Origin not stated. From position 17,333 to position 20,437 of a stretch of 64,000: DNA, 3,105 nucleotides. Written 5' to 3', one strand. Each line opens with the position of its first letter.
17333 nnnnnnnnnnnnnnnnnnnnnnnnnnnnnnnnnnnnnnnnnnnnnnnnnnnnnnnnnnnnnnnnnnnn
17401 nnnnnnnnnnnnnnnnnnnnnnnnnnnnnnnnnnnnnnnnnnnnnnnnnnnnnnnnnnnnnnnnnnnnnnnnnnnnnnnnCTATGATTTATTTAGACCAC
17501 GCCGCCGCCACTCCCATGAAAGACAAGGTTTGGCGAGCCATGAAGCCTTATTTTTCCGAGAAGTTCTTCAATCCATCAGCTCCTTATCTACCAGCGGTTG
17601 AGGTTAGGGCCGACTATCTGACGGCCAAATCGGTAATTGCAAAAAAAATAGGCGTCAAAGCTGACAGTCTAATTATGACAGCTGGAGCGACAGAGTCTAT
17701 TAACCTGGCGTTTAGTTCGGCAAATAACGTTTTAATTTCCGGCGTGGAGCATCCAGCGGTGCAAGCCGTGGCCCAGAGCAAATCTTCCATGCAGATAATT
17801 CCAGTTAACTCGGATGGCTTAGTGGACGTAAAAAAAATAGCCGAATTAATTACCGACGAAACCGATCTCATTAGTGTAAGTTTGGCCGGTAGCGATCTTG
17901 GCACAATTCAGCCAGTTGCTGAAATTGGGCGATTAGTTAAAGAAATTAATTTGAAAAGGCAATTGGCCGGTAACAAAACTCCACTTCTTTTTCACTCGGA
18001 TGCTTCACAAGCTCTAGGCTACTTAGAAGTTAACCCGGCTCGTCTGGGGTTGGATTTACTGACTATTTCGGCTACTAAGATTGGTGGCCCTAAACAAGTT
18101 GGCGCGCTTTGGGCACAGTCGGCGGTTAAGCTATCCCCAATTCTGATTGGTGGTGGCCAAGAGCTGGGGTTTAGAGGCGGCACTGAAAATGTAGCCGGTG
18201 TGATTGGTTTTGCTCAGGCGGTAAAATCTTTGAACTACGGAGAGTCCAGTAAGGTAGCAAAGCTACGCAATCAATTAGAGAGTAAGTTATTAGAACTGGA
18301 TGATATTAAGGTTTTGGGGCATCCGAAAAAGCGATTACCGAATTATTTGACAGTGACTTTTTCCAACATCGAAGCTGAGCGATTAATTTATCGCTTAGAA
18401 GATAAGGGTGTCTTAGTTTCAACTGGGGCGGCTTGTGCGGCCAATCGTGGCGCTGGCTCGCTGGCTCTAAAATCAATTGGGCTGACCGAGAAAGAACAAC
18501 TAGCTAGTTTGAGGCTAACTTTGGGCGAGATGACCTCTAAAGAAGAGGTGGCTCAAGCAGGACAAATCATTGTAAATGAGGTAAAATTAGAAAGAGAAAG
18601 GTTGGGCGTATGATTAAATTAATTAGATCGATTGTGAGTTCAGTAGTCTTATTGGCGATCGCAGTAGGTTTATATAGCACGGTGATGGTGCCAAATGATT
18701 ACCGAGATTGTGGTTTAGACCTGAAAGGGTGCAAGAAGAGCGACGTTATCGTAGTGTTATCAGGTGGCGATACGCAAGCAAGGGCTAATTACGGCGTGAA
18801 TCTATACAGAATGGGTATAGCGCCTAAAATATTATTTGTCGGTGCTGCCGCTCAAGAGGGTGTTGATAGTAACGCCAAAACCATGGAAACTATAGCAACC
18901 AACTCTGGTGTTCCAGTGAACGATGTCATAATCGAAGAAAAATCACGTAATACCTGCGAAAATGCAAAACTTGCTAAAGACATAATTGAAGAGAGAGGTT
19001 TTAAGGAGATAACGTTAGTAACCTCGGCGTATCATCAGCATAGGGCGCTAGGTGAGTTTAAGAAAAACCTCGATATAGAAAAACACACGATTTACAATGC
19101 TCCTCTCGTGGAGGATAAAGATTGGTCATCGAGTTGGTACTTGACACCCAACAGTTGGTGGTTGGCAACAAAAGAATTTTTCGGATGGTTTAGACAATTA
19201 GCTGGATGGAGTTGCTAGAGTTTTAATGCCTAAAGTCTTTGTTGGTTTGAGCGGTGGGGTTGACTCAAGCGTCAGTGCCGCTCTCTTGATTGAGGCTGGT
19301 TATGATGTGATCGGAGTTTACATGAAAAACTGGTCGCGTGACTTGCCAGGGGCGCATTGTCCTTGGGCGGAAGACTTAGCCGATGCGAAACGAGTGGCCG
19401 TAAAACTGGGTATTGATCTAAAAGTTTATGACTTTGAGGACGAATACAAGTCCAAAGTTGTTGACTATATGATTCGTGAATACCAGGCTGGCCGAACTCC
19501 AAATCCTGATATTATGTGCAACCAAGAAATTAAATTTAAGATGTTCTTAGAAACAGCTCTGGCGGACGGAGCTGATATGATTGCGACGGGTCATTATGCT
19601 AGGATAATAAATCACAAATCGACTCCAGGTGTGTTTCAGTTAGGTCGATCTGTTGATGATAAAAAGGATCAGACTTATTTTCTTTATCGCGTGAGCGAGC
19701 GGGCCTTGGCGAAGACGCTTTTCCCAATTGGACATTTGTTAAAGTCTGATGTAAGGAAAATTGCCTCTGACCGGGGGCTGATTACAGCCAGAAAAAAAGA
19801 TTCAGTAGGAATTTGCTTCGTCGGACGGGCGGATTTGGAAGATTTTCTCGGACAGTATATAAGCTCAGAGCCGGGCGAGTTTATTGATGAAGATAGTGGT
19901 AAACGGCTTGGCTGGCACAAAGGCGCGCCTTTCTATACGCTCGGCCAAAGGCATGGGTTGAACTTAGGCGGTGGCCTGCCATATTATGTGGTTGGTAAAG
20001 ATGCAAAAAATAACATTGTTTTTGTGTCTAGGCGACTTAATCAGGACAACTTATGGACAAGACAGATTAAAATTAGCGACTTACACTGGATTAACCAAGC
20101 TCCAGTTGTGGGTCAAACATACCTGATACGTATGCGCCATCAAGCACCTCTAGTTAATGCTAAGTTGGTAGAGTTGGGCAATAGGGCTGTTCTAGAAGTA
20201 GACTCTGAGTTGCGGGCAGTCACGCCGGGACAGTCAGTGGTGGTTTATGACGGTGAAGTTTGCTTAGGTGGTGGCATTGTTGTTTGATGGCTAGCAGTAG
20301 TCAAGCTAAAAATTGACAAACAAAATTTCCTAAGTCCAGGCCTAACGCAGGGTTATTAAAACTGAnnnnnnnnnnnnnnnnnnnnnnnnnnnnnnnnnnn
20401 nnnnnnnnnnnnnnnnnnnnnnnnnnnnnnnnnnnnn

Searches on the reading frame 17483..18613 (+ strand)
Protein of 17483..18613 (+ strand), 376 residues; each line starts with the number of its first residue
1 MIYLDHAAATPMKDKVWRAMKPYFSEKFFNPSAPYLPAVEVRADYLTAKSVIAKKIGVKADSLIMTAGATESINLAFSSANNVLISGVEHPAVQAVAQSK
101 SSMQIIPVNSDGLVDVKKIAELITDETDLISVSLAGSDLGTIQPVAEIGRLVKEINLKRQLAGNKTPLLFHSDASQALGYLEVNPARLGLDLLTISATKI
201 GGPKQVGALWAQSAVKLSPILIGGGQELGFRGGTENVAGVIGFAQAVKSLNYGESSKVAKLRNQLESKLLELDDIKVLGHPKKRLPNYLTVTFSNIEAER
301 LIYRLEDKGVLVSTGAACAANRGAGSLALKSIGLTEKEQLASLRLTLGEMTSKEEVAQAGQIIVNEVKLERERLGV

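Call 92: search_protein_families(library=pfam, proteins=[window:17483-18613:+], max_evalue=0.00001)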
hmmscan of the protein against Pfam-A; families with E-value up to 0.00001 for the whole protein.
window:17483-18613:+ (376 aa): 1 family
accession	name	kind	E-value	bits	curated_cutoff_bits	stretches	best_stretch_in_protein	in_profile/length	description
PF00266.25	Aminotran_5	-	6.7e-51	173.8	21.5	1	2-357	1-369/371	Aminotransferase class-V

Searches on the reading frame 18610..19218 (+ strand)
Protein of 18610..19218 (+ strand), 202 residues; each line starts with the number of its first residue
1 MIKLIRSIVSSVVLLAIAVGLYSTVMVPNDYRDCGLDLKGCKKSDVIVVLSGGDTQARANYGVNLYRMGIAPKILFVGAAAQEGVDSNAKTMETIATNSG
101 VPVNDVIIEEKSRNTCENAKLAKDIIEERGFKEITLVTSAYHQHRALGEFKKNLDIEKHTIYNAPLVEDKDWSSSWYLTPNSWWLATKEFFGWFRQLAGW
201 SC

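Call 93: search_protein_families(library=pfam, proteins=[window:18610-19218:+], max_evalue=0.00001)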
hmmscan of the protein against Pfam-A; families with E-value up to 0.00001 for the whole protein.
window:18610-19218:+ (202 aa): 1 family
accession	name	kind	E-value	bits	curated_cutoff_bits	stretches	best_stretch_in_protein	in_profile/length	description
PF02698.23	DUF218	-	3.8e-26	92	27.6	1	45-191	1-132/133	DUF218 domain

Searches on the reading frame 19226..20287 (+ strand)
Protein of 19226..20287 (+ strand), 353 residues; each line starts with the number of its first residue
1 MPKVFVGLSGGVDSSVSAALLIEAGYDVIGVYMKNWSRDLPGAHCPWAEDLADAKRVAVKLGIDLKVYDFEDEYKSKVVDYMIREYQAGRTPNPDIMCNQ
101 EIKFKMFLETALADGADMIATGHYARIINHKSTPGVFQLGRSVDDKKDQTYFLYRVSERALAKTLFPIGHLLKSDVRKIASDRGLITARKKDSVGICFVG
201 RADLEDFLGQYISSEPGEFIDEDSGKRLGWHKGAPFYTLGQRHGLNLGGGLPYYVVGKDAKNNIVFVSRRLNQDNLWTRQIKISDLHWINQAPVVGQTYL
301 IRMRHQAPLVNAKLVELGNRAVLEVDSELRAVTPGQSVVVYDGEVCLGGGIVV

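Call 93: search_protein_families(library=pfam, proteins=[window:19226-20287:+], max_evalue=0.00001)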
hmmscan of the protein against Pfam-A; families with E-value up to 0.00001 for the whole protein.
window:19226-20287:+ (353 aa): 4 families
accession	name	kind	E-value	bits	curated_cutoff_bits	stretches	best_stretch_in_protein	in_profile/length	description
PF03054.22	tRNA_Me_trans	-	2.2e-77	259.7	20.6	1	3-200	2-201/202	tRNA methyl transferase HUP domain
PF20259.3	tRNA_Me_trans_M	-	4.9e-22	77.7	27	1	205-269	1-66/66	tRNA methyl transferase PRC-barrel domain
PF20258.4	tRNA_Me_trans_C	-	5.4e-18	65.5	20.6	1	279-352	2-77/77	Aminomethyltransferase beta-barrel domain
PF02540.23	NAD_synthase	-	2.6e-07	30.5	21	1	3-76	20-87/242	NAD synthase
